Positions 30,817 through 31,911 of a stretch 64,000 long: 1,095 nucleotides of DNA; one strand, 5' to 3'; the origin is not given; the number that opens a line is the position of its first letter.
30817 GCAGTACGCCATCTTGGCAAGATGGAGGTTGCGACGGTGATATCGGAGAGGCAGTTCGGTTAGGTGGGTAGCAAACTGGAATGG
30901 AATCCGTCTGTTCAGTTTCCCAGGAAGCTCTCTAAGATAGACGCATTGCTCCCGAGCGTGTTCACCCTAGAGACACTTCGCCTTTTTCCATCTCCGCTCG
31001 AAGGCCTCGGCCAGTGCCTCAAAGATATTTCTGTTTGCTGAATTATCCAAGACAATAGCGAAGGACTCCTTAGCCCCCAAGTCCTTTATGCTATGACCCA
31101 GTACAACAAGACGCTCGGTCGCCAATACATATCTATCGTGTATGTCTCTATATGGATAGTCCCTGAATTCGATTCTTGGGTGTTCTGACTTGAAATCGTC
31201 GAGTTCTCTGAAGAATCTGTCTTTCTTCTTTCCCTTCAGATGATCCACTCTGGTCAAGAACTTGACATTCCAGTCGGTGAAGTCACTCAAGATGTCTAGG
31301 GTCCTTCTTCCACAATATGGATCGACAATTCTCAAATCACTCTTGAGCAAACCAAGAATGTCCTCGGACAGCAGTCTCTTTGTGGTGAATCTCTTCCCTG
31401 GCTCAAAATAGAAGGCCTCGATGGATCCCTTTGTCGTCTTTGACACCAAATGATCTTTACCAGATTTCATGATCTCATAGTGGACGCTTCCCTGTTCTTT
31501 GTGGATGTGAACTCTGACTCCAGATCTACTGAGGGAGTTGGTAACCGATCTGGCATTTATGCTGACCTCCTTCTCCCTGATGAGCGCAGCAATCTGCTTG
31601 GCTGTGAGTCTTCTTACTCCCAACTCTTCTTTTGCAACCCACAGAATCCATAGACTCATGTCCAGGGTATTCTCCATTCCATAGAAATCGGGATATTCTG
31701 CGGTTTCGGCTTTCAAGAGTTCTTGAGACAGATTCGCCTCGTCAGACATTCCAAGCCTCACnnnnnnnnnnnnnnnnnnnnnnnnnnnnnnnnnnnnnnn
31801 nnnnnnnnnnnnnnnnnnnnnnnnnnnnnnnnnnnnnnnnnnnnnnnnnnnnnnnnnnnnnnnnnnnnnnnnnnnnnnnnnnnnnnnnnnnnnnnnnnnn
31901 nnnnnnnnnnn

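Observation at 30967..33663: Candidate undescribed system: translationally coupled A-B-C operon of wHTH paralogues ending in a PLD-like effector, plus a divergent fourth paralogue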

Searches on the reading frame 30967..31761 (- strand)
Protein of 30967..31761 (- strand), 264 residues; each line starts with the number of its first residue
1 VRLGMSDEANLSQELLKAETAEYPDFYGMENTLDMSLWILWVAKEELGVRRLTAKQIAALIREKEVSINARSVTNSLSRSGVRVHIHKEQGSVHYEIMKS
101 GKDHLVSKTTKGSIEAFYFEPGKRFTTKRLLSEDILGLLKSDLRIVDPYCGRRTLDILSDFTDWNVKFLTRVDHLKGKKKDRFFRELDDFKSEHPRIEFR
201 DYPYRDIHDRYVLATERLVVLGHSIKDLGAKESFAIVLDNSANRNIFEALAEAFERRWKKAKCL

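Call 4: search_protein_families(library=pfam, proteins=[window:30967-31761:-], max_evalue=1)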
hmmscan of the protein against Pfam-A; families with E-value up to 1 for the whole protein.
window:30967-31761:- (264 aa): 1 family
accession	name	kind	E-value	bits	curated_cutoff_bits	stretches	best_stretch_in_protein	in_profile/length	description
PF13685.12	Fe-ADH_2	-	0.18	12.3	28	1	49-110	14-75/149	Iron-containing alcohol dehydrogenase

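Call 5: search_protein_families(library=padloc, proteins=[window:30967-31761:-], max_evalue=1)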
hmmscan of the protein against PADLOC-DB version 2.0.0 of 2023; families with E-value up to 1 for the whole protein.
window:30967-31761:- (264 aa): 2 families
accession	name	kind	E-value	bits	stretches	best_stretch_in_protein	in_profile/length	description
PDLC04869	PDC-S05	-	2.4e-11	41.4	1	117-251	173-301/306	-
PDLC04879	PDC-S05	-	1.8e-10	38.7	1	104-247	149-281/285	-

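Call 6: search_protein_families(library=ncbifam, proteins=[window:30967-31761:-], max_evalue=1)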
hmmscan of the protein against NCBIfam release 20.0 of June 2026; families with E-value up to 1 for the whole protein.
window:30967-31761:- (264 aa): 1 family
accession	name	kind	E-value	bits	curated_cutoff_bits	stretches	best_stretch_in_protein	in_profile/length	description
NF040700.1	VPA1262_N_dom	domain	0.0056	15.5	80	1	145-252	344-474/478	VPA1262 family N-terminal domain-containing protein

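Call 7: search_protein_families(library=phrogs, proteins=[window:30967-31761:-], max_evalue=1)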
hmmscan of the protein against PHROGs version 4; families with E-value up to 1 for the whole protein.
window:30967-31761:- (264 aa): 1 family
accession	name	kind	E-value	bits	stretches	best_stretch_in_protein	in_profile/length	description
phrog_20992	-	unknown function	0.087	13.8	1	47-84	12-49/95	-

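Call 8: search_solved_structures(query=window:30967-31749:-, max_evalue=10, show_alignments=2)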
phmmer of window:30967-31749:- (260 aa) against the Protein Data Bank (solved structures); distinct sequences matched with E-value up to 10: 0.

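Call 11: find_homologous_proteins(query=window:30967-31749:-, max_evalue=0.001)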
Query window:30967-31749:- (260 aa): 399 proteins with E <= 0.001 among 1260 candidates; the best 120 are listed.
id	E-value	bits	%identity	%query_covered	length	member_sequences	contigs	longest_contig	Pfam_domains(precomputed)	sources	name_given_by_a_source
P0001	5.1e-169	578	100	100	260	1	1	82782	-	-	-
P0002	5.7e-101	355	59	100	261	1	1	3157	-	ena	-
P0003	1.5e-99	350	61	100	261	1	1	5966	-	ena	-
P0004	5.1e-97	342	58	100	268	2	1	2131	-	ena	-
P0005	5.7e-97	342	59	99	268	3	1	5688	-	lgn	-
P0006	1.9e-96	340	58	99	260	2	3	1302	-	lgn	-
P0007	1.1e-95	338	57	100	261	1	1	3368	-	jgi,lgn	-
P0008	1.4e-95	337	58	99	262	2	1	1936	-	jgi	jgi:hypothetical protein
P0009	1.4e-95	337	57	99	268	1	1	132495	-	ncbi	-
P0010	2.3e-95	337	58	98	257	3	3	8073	-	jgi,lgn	-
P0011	3.7e-95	336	58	99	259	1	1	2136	-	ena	-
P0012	5.5e-95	335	57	100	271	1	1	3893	-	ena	-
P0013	6.4e-95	335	57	97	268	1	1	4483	-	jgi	jgi:hypothetical protein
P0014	6.8e-95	335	58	98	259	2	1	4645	-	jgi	-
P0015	8.8e-95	335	55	100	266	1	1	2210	-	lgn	-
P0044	6.1e-92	326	55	100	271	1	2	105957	-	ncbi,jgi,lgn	-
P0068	1.0e-90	322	53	99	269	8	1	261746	-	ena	-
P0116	2.4e-88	314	54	99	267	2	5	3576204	-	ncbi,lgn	ncbi:MAG: hypothetical protein WED07_06495 [Candidatus Freyarchaeum deiterrae]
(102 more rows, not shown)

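Call 12: find_encoding_contigs(protein=P0116, flank=6000, max_places=2)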
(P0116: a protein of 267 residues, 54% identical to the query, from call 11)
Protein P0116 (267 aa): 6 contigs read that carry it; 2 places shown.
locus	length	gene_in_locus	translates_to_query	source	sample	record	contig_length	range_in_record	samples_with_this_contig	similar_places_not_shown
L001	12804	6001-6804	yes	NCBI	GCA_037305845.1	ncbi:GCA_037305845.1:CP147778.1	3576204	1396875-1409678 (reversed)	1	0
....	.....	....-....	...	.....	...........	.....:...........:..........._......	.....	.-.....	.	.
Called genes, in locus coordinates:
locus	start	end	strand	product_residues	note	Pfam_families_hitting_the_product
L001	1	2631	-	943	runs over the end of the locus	PF00133:tRNA-synt_1, PF01406:tRNA-synt_1e (faint), PF09334:tRNA-synt_1g, PF13603:tRNA-synt_1_2 (faint), PF09334:tRNA-synt_1g, PF08264:Anticodon_1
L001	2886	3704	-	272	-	-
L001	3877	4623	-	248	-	-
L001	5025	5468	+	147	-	-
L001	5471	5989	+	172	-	-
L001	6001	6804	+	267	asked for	-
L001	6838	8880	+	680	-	-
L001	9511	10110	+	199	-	-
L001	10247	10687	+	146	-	-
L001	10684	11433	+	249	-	-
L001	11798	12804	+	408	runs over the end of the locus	PF02771:Acyl-CoA_dh_N, PF02770:Acyl-CoA_dh_M, PF00441:Acyl-CoA_dh_1, PF08028:Acyl-CoA_dh_2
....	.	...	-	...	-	?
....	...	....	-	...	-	-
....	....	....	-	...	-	-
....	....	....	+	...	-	-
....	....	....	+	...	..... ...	-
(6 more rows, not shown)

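Call 13: find_encoding_contigs(protein=P0009, flank=6000, max_places=2)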
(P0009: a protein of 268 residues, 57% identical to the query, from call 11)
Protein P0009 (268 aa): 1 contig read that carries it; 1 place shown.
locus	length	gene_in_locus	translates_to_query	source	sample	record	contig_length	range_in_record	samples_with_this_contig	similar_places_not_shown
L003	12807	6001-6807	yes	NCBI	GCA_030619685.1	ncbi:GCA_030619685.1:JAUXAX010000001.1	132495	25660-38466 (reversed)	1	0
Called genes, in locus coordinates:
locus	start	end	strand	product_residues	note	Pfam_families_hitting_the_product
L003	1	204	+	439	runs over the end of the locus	PF04015:DUF362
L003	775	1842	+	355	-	PF01855:POR_N, PF17147:PFOR_II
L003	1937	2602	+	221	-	PF02775:TPP_enzyme_C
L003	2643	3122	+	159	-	PF01558:POR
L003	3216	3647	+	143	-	PF01842:ACT, PF13840:ACT_7 (faint), PF19571:ACT_8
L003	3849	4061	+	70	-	-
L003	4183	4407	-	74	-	-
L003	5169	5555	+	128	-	-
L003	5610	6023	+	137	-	-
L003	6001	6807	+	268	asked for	-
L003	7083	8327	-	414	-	PF21269:TreT_GT1, PF00534:Glycos_transf_1, PF13692:Glyco_trans_1_4, PF20706:GT4-conflict (weak)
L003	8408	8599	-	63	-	PF01361:Tautomerase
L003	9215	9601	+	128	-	-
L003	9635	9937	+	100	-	-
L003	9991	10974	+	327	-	PF00586:AIRS, PF02769:AIRS_C (weak)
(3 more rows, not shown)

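Call 14: find_encoding_contigs(protein=P0068, flank=6000, max_places=2)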
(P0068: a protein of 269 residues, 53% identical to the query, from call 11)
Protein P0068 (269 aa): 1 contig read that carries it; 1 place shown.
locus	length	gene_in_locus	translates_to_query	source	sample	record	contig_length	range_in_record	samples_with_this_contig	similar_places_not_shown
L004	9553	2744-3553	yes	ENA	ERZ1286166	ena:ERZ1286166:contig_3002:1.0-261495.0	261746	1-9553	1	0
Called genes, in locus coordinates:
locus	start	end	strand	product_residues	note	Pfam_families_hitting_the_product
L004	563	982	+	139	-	PF05168:HEPN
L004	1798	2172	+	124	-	-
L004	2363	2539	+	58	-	-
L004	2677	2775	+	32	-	-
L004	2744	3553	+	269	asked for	-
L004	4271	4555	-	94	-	-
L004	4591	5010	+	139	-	PF05598:DUF772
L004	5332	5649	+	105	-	PF01609:DDE_Tnp_1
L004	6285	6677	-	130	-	PF12837:Fer4_6 (faint), PF13237:Fer4_10 (weak), PF00037:Fer4 (weak)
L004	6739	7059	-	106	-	PF04015:DUF362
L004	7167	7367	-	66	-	-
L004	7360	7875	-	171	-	PF01503:PRA-PH (weak), PF03819:MazG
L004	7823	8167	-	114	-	PF03819:MazG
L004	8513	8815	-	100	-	PF01555:N6_N4_Mtase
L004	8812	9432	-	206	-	-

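Call 15: find_encoding_contigs(protein=P0044, flank=6000, max_places=2)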
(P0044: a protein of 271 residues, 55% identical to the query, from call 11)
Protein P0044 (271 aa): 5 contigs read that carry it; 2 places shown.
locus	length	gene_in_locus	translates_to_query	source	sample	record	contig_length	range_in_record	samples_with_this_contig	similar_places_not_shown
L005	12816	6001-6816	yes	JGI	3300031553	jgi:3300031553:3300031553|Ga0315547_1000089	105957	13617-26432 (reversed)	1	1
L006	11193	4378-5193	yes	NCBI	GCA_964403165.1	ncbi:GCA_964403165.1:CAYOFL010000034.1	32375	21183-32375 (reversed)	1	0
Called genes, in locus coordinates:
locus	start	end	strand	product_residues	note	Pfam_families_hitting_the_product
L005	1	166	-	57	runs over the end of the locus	-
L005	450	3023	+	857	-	PF13529:Peptidase_C39_2 (faint), PF13860:FlgD_ig, PF18962:Por_Secre_tail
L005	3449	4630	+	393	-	PF00890:FAD_binding_2 (weak), PF01266:DAO (faint), PF01494:FAD_binding_3, PF03486:HI0933_like (weak), PF04820:Trp_halogenase (faint), PF12831:FAD_oxidored, PF13450:NAD_binding_8, PF22578:GGR_cat, +1 more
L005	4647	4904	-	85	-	PF01649:Ribosomal_S20p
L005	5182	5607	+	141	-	-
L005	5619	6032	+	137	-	-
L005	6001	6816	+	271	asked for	-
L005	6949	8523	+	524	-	PF03023:MurJ, PF13440:Polysacc_synt_3, PF01554:MatE (weak)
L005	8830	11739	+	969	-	PF10102:DUF2341, PF13385:Laminin_G_3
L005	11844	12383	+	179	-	-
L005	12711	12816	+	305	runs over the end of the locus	PF06280:fn3_5 (weak)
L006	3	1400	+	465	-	?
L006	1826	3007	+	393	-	PF00890:FAD_binding_2 (weak), PF01266:DAO (faint), PF01494:FAD_binding_3, PF03486:HI0933_like (weak), PF04820:Trp_halogenase (faint), PF12831:FAD_oxidored, PF13450:NAD_binding_8, PF22578:GGR_cat, +1 more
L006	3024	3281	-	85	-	PF01649:Ribosomal_S20p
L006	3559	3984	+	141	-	-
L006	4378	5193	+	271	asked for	-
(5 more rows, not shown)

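Call 24: find_related_loci(query=A1, collection=genome_contigs, flank=6000)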
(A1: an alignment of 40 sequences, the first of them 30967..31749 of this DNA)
Query A1 (260 aa) in genome_contigs; peptide patterns used: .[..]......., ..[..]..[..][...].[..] (x = any residue, [..] = any of these).
352 stretches matched a pattern; 42 encode a relative of the query (tblastn E <= 1e-3); 41 distinct loci.
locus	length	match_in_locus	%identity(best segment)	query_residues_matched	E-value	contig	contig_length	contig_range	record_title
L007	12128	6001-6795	55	1-260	1e-99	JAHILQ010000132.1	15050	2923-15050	MAG: Nitrospinota bacterium isolate KR13_N2.mb.31 KR13_N2.mb.31_k141_181487, whole genome shotgun sequence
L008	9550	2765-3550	55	4-260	2e-99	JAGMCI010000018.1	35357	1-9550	MAG: candidate division WOR-3 bacterium isolate RS_16_8 ZL425.bin.8.fa_18, whole genome shotgun sequence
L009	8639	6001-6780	55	1-260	4e-99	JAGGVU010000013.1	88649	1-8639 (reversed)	MAG: Candidatus Aenigmatarchaeota archaeon isolate AUK108 PB_MBMC_062_c_000000000012, whole genome shotgun sequence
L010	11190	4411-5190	55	2-260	1e-98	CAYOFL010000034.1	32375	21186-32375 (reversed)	MAG TPA_asm: uncultured Ignavibacteria bacterium isolate binchicken_co211_253 genome assembly, contig: NODE_798_length_3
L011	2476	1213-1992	56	1-260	7e-101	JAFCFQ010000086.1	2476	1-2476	MAG: Candidatus Aenigmatarchaeota archaeon isolate Meg22_1618_Bin_66 Meg22_1618_Bin_66_scaffold_74642, whole genome shot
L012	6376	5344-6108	55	7-260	2e-96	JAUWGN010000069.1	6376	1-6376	MAG: Dehalococcoidia bacterium isolate CSMAG_2243 CSMAG_2243_k141_1284953_length_6376_cov_7.0000, whole genome shotgun s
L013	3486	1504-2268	55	7-260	1e-97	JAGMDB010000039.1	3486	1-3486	MAG: Dehalococcoidia bacterium isolate RS_17_36 ZL495.bin.36.fa_39, whole genome shotgun sequence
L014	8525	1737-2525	54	1-257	1e-94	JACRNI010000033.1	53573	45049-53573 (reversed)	MAG: Deltaproteobacteria bacterium isolate NC_groundwater_1931_Pr3_S-0.2um_41_6 scaffold_164443, whole genome shotgun se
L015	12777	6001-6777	55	3-260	1e-94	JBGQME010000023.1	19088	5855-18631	MAG: Candidatus Bathyarchaeia archaeon isolate OBJ2_061818_150_25 k141_1542580_length_19088_cov_26.0026, whole genome sh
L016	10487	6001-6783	53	1-260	1e-93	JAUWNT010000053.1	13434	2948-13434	MAG: Candidatus Aminicenantes bacterium isolate CSMAG_2431 CSMAG_2431_k141_198858_length_13434_cov_66.1557, whole genome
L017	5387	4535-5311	54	3-260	2e-93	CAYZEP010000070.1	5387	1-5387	MAG TPA_asm: uncultured Candidatus Bathyarchaeia archaeon isolate binchicken_co395_78 genome assembly, contig: NODE_8650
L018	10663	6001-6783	52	1-260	2e-91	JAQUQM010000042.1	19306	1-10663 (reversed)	MAG: Dehalococcoidia bacterium isolate STD1_5 NODE_6432_length_19306_cov_3.745868_Sandtown_D1, whole genome shotgun sequ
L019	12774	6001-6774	54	3-260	2e-90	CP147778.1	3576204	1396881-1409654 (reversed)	MAG: Candidatus Freyarchaeota archaeon SRVP19_Freyarchaeia-1 chromosome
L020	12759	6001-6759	50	6-257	1e-87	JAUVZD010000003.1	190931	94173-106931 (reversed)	MAG: Candidatus Coatesbacteria bacterium isolate CSMAG_1259 CSMAG_1259_k141_443007_length_190931_cov_100.9769, whole gen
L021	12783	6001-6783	49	1-260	1e-86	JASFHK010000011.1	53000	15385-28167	MAG: Dehalococcoidia bacterium isolate D0608M20metaG_Bin_442 D0608M20metaG_FD_scaffold_42_c1, whole genome shotgun seque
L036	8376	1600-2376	42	2-254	3e-60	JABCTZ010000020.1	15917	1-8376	MAG: Candidatus Heimdallarchaeota archaeon isolate HM7_B34 k127_1716300, whole genome shotgun sequence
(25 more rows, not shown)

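Call 25: predict_structure(alignment_id=A1)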
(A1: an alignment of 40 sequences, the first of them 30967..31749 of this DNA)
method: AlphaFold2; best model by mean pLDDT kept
length: 260 residues; sequences in the alignment: 40
mean_pLDDT: 87.1   pTM: 0.67
mean pLDDT of the five models: 87.1, 87.0, 86.1, 80.3, 65.6
residues with pLDDT >= 90: 130; 70-90: 116; 50-70: 12; < 50: 2
segments of 3 or more residues with pLDDT < 50: none
pLDDT, mean of each block of 10 residues (from residue 1): 66 73 84 94 91 89 91 93 92 91 69 82 81 84 91 83 94 88 92 94 91 91 79 90 94 96
secondary structure, 60 per line:
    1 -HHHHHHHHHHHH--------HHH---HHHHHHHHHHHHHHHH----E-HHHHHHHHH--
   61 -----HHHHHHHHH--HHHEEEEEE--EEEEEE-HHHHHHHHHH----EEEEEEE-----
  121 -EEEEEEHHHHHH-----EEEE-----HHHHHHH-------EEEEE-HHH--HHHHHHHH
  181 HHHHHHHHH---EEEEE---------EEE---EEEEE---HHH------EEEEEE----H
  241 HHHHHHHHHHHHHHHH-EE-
elements in order: H2-13 H28-43 H50-58 H66-74 E80-85 E88-93 H95-104 E109-115 E122-127 H128-133 E139-142 H148-154 E162-166 H173-189 E193-197 E207-209 E213-217 E230-235 H240-256

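Call 28: fold_search(model_id=the predicted structure, library=pdb)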
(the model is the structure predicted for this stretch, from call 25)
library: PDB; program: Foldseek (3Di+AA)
matches with E <= 10: 901; with E <= 0.001: 21
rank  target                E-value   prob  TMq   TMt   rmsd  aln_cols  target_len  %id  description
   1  5box_A                1.3e-06  1.00  0.34  0.34  28.4       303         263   11  Structure of TrmBL2, an archaeal chromatin protein, shows a novel mode of DNA binding. (released 2015-09-02)
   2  5bpd_C                3.8e-06  1.00  0.36  0.36  13.1       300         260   12  Structure of TrmBL2, an archaeal chromatin protein, shows a novel mode of DNA binding. (released 2015-09-02)
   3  5bpd_B                4.2e-06  1.00  0.33  0.33  29.0       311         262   10  Structure of TrmBL2, an archaeal chromatin protein, shows a novel mode of DNA binding. (released 2015-09-02)
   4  5bpd_D                6.0e-06  1.00  0.32  0.32  13.6       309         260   11  Structure of TrmBL2, an archaeal chromatin protein, shows a novel mode of DNA binding. (released 2015-09-02)
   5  5bpi_D                7.2e-06  1.00  0.38  0.38  13.4       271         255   11  Structure of TrmBL2, an archaeal chromatin protein, shows a novel mode of DNA binding. (released 2015-09-02)
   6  5bpi_C                7.2e-06  1.00  0.35  0.35  14.3       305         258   10  Structure of TrmBL2, an archaeal chromatin protein, shows a novel mode of DNA binding. (released 2015-09-02)
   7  5bqt_A                1.2e-05  1.00  0.36  0.36  27.8       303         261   12  Structure of TrmBL2, an archaeal chromatin protein, shows a novel mode of DNA binding. (released 2015-09-02)
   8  4a5z_B                1.6e-04  1.00  0.26  0.41   3.2        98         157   19  Structures of MITD1 (released 2012-11-14)
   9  5bqt_B                1.6e-04  1.00  0.37  0.38  27.9       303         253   11  Structure of TrmBL2, an archaeal chromatin protein, shows a novel mode of DNA binding. (released 2015-09-02)
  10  4a5z_A                2.0e-04  1.00  0.28  0.45   2.7        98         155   18  Structures of MITD1 (released 2012-11-14)
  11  9fj0                  2.0e-04  1.00  0.41  0.30  10.8       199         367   14  Structure of the F13 protein (mutant G277C) of Vaccinia virus (released 2025-03-12)
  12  4urj_A                2.3e-04  1.00  0.38  0.55   7.3       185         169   13  Crystal structure of human BJ-TSA-9 (released 2014-10-01)
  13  9vbg_A                2.4e-04  1.00  0.39  0.26   7.4       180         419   16  Cryo-EM structure of human PLD3 apo form (released 2025-12-24)
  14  4urj_D                3.1e-04  1.00  0.37  0.53   7.1       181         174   14  Crystal structure of human BJ-TSA-9 (released 2014-10-01)
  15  9fhk_A                3.1e-04  1.00  0.40  0.31  15.1       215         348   11  Structure of the F13 protein of Vaccinia virus (P21 crystal form) (released 2025-03-12)
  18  2ymb_A                4.9e-04  1.00  0.30  0.48   6.7       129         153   17  Structures of MITD1 (released 2012-10-24)
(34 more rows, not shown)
